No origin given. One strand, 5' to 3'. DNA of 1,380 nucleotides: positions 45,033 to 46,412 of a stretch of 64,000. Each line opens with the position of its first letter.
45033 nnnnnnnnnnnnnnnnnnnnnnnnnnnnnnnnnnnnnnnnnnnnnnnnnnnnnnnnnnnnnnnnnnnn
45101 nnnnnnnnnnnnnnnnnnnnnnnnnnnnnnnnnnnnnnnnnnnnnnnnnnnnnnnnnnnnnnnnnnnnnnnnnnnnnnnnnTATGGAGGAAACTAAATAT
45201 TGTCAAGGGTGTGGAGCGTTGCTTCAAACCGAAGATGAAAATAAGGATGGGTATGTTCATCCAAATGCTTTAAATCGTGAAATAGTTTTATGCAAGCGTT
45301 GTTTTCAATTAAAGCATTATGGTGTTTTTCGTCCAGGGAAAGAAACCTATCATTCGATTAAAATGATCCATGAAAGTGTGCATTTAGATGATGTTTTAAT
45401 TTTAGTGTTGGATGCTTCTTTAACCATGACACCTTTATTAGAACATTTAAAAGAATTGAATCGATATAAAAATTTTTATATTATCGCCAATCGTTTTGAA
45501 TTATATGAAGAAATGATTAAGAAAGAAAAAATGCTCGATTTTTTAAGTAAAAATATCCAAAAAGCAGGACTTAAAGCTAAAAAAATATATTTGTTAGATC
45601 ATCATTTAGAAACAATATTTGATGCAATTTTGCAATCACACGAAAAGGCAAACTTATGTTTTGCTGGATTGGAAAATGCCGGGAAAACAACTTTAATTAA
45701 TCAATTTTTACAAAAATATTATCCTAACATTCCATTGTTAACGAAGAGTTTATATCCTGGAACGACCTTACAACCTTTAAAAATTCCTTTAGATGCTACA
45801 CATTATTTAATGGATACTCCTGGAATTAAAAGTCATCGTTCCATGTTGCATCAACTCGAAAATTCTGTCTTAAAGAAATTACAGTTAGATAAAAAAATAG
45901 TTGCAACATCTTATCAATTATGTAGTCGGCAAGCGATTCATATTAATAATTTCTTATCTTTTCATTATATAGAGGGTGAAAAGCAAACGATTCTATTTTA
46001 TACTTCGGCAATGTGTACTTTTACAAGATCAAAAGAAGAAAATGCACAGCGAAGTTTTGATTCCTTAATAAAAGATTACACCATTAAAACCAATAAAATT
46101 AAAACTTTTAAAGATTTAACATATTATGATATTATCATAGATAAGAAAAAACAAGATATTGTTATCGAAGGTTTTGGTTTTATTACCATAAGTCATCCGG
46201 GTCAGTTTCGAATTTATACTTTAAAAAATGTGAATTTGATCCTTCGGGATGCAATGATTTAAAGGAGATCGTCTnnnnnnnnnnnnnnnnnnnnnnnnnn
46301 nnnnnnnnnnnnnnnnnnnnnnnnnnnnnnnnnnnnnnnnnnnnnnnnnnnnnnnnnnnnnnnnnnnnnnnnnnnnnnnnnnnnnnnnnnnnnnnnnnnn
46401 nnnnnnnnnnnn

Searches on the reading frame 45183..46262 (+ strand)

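Call 26: search_protein_families(library=pfam, proteins=[window:45183-46262:+], max_evalue=0.01)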
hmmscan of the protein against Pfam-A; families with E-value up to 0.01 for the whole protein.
window:45183-46262:+ (359 aa): 5 families
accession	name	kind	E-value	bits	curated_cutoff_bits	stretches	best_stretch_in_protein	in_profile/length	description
PF01926.29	MMR_HSR1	-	2.5e-11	44.1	21.9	1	158-240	2-81/113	50S ribosome-binding GTPase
PF21516.2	YqeH-like_C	-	4.1e-11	43.7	27.7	1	268-358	2-95/95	YqeH-like, C-terminal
PF03193.22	RsgA_GTPase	-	6.8e-06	26.4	30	1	112-217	66-170/174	RsgA GTPase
PF00350.29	Dynamin_N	-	0.0016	18.9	27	0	203-295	99-157/168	Dynamin family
PF00025.27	Arf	-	0.0024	17.8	22.3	1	144-178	3-37/174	ADP-ribosylation factor family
